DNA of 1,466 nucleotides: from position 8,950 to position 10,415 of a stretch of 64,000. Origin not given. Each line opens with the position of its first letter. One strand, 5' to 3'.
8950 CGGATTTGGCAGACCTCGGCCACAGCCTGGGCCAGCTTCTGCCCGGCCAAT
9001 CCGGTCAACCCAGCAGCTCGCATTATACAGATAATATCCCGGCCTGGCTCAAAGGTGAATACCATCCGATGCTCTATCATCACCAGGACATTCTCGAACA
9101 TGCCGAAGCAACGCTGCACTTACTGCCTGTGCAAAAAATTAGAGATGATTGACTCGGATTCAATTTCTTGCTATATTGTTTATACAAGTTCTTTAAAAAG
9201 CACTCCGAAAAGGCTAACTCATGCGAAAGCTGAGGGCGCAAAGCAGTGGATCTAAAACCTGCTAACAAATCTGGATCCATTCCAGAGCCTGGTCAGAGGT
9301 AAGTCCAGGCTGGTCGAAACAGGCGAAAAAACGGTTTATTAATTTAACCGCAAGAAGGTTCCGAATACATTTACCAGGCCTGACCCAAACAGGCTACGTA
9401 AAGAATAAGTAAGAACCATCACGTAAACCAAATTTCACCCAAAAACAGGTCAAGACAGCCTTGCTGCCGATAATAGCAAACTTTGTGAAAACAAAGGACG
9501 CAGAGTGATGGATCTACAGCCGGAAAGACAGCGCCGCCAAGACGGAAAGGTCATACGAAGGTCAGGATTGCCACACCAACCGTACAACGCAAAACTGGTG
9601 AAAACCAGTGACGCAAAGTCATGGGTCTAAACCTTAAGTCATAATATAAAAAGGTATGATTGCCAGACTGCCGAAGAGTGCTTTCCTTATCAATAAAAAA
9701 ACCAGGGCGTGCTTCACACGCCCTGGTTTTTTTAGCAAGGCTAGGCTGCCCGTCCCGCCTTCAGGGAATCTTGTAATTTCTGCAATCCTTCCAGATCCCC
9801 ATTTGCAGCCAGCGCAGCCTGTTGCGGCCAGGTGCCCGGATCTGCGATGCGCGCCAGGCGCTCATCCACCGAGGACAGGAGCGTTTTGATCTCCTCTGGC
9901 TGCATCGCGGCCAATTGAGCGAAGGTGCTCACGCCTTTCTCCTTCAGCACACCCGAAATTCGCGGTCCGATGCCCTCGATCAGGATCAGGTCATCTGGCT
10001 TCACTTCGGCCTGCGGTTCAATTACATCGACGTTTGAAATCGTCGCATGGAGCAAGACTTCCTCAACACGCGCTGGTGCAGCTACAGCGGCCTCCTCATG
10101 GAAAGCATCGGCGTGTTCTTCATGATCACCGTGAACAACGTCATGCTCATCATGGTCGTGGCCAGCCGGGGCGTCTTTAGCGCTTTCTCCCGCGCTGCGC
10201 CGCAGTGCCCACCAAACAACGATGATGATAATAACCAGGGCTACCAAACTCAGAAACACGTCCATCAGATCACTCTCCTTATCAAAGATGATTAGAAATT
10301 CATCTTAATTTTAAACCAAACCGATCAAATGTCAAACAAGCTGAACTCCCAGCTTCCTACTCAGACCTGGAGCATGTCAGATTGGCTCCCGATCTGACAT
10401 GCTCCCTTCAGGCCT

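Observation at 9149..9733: Candidate ~550-nt structured RNA with three repeated tetraloop-hairpin modules, bounded by a consensus promoter and a strong terminator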

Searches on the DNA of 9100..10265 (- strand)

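Call 4: search_rna_families(source=window, start=9100, end=9800, threshold=evalue, max_evalue=10, show_alignments=6)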
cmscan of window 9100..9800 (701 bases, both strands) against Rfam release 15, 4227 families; matches with E-value up to 10: 10.
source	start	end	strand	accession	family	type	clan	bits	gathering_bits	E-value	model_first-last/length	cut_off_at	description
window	9578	9675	+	RF01051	c-di-GMP-I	Cis-reg; riboswitch;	CL00126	75.8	35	4.6e-15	1-87/87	no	c-di-GMP-I riboswitch aptamer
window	9202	9269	+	RF01051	c-di-GMP-I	Cis-reg; riboswitch;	CL00126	33.4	35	0.00011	1-87/87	no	c-di-GMP-I riboswitch aptamer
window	9466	9542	+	RF03167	c-di-GMP-I-GGC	Cis-reg; riboswitch;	CL00126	32.9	59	7.9e-06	1-80/80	no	c-di-GMP-I-GGC riboswitch aptamer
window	9104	9194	-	RF02183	ST7-OT3_1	Gene; lncRNA;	-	19.5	50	1.3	1-79/79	no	ST7 overlapping transcript 3 conserved region 1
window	9681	9730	-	RF01730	Termite-leu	Cis-reg;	-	18.4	51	0.33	1-78/78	no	Termite-leu RNA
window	9694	9734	+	RF00744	mir-361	Gene; miRNA;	-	17.4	70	1.2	1-71/71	no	mir-361 microRNA precursor family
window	9517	9557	+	RF03111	Zeta-pan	Gene; sRNA;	-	14.9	56.7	7.1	1-50/50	no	Zeta-pan RNA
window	9696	9800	-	RF01673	PhrS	Gene; sRNA;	-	14.6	37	0.31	102-212/212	5'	PhrS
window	9778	9800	-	RF00517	serC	Cis-reg; leader;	-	13.2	35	3.5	29-52/52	5'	serC leader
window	9690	9736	-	RF03338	MIR4416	Gene; miRNA;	-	13.1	70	7.4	1-147/147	no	MIR4416 microRNA precursor family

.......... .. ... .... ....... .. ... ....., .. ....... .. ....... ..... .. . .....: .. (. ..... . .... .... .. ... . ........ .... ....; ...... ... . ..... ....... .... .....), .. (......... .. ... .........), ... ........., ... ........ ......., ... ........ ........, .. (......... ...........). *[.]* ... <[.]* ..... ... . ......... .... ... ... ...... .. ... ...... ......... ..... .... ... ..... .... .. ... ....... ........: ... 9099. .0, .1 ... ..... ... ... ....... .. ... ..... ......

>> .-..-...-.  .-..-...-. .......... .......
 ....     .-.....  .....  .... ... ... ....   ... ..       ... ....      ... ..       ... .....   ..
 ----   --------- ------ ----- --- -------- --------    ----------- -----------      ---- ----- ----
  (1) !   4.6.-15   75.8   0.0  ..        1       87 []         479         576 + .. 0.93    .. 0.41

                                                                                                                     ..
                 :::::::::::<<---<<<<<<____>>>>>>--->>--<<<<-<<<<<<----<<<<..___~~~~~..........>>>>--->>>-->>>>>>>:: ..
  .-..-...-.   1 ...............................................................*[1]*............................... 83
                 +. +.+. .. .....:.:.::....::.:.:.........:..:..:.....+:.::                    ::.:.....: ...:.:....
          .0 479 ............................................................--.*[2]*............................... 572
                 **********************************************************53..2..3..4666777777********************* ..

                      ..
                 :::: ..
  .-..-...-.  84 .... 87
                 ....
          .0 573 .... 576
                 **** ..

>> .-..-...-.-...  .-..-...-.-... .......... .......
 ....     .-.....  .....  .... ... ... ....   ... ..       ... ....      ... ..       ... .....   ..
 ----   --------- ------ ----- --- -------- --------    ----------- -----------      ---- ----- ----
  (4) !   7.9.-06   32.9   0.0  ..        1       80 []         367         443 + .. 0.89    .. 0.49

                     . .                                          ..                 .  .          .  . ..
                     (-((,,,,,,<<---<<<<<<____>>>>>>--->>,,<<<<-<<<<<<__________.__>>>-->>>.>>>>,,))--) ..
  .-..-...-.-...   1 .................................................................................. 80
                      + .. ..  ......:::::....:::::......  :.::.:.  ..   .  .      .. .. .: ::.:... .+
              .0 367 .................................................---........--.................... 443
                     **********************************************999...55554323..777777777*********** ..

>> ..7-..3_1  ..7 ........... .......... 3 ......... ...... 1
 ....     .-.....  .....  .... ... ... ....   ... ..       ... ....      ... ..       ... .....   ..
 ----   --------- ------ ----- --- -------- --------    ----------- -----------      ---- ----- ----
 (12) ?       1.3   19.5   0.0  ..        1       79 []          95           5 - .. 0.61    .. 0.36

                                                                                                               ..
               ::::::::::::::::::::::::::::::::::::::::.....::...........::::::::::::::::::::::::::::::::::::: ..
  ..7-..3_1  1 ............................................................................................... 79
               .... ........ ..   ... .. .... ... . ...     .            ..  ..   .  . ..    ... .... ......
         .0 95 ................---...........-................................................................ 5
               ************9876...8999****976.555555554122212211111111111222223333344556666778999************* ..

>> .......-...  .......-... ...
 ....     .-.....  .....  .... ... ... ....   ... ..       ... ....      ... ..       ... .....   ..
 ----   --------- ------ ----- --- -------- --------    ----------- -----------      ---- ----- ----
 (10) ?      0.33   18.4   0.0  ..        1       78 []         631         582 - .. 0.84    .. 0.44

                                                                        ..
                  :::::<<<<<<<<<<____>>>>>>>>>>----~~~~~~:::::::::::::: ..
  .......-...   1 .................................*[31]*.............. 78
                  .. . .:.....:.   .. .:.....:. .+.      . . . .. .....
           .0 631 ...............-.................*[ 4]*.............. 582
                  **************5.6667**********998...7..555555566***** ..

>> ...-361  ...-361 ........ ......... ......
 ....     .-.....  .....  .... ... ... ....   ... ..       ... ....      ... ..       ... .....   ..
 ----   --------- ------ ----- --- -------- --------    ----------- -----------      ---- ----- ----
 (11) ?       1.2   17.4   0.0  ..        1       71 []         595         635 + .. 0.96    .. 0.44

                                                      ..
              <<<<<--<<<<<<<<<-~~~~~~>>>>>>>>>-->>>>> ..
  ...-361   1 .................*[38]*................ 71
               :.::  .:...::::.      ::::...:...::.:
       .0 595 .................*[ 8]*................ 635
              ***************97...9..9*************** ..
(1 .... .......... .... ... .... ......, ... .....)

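Call 21: search_rna_families(sources=[L059, L060, L061], threshold=evalue, max_evalue=0.1)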
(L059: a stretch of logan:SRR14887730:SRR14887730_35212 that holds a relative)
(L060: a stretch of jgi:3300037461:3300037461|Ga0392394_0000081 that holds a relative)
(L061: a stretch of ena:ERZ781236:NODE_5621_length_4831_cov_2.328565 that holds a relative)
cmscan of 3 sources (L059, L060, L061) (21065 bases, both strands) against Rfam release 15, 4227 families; matches with E-value up to 0.1: 8.
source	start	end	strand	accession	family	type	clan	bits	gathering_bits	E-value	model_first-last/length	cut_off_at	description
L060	5649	5748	-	RF01051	c-di-GMP-I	Cis-reg; riboswitch;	CL00126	76.2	35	1.1e-13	1-87/87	no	c-di-GMP-I riboswitch aptamer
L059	727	825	-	RF01051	c-di-GMP-I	Cis-reg; riboswitch;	CL00126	73.8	35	4.5e-13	1-87/87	no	c-di-GMP-I riboswitch aptamer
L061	4354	4453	-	RF01051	c-di-GMP-I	Cis-reg; riboswitch;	CL00126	70.4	35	3e-12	1-87/87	no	c-di-GMP-I riboswitch aptamer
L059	828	938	-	RF01051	c-di-GMP-I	Cis-reg; riboswitch;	CL00126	45.6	35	3.3e-06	1-87/87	no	c-di-GMP-I riboswitch aptamer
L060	5750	5860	-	RF03167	c-di-GMP-I-GGC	Cis-reg; riboswitch;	CL00126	40.2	59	1.9e-06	1-80/80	no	c-di-GMP-I-GGC riboswitch aptamer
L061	4476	4566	-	RF01051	c-di-GMP-I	Cis-reg; riboswitch;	CL00126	34.3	35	0.0019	1-87/87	no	c-di-GMP-I riboswitch aptamer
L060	6018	6111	-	RF01051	c-di-GMP-I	Cis-reg; riboswitch;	CL00126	31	35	0.012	1-87/87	no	c-di-GMP-I riboswitch aptamer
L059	1097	1195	-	RF01051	c-di-GMP-I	Cis-reg; riboswitch;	CL00126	30.4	35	0.017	1-87/87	no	c-di-GMP-I riboswitch aptamer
